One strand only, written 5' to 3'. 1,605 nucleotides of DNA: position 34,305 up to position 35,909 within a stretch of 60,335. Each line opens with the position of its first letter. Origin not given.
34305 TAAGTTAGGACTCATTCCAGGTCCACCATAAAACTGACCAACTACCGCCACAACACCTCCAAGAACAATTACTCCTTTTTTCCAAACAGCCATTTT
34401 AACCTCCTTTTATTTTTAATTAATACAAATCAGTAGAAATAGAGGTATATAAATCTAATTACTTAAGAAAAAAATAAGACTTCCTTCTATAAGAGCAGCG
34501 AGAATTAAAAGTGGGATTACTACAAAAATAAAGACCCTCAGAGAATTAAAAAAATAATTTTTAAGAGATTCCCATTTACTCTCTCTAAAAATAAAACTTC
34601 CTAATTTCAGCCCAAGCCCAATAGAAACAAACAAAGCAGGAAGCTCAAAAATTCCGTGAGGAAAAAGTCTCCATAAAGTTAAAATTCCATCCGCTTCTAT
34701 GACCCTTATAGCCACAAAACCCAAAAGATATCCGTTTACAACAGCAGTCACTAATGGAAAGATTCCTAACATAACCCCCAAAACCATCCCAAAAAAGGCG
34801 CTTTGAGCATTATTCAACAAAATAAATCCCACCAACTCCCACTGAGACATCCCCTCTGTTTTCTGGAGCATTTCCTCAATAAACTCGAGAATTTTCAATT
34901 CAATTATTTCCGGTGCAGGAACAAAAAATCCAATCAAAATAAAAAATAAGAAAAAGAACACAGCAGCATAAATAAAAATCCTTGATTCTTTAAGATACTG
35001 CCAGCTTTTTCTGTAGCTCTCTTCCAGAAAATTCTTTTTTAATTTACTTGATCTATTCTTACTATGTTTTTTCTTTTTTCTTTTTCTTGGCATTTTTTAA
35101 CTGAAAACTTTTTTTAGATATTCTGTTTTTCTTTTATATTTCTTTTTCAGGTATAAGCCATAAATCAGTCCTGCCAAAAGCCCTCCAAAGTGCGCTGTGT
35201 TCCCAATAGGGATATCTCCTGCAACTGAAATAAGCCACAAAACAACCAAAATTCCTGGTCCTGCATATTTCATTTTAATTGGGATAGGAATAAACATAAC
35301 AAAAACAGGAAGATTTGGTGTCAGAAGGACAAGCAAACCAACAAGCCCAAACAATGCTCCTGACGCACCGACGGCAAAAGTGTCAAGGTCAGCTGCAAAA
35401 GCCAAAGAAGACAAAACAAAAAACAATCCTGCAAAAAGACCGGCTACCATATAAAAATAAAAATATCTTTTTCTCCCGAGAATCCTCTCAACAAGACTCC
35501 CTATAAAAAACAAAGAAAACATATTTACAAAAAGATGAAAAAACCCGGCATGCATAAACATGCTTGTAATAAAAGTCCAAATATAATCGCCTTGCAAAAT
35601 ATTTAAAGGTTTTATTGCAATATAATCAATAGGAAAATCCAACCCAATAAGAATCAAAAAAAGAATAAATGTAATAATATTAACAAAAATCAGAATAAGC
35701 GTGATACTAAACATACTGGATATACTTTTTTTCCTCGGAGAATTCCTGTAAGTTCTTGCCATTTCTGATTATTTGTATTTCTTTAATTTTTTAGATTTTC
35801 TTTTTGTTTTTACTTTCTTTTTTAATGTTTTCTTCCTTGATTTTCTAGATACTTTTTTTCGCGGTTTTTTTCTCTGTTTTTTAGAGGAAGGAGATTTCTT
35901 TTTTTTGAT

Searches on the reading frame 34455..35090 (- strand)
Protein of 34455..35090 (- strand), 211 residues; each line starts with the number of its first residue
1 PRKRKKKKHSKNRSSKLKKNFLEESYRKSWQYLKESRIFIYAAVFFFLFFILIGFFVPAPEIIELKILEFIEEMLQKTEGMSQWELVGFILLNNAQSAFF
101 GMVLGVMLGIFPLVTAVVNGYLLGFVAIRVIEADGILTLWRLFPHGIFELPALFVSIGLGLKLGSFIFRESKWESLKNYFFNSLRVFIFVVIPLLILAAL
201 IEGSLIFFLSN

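Call 31: search_protein_families(library=pfam, proteins=[window:34455-35090:-], max_evalue=0.01)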
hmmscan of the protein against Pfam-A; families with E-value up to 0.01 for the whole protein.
window:34455-35090:- (211 aa): 1 family
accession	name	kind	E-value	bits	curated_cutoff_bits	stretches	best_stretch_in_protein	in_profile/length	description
PF01944.22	SpoIIM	-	1.6e-25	90.4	26.9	1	43-203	1-159/163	Stage II sporulation protein M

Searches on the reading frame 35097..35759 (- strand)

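Call 31: search_protein_families(library=pfam, proteins=[window:35097-35759:-], max_evalue=0.01)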
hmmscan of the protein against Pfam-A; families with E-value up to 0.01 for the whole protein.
window:35097-35759:- (220 aa): 2 families
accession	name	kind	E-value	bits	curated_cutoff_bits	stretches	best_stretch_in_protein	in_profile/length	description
PF01694.28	Rhomboid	-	4e-30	105.3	22.6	1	60-205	4-141/143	Rhomboid domain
PF08551.15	DUF1751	-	6e-09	36.8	22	1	56-144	6-95/99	Eukaryotic integral membrane protein (DUF1751)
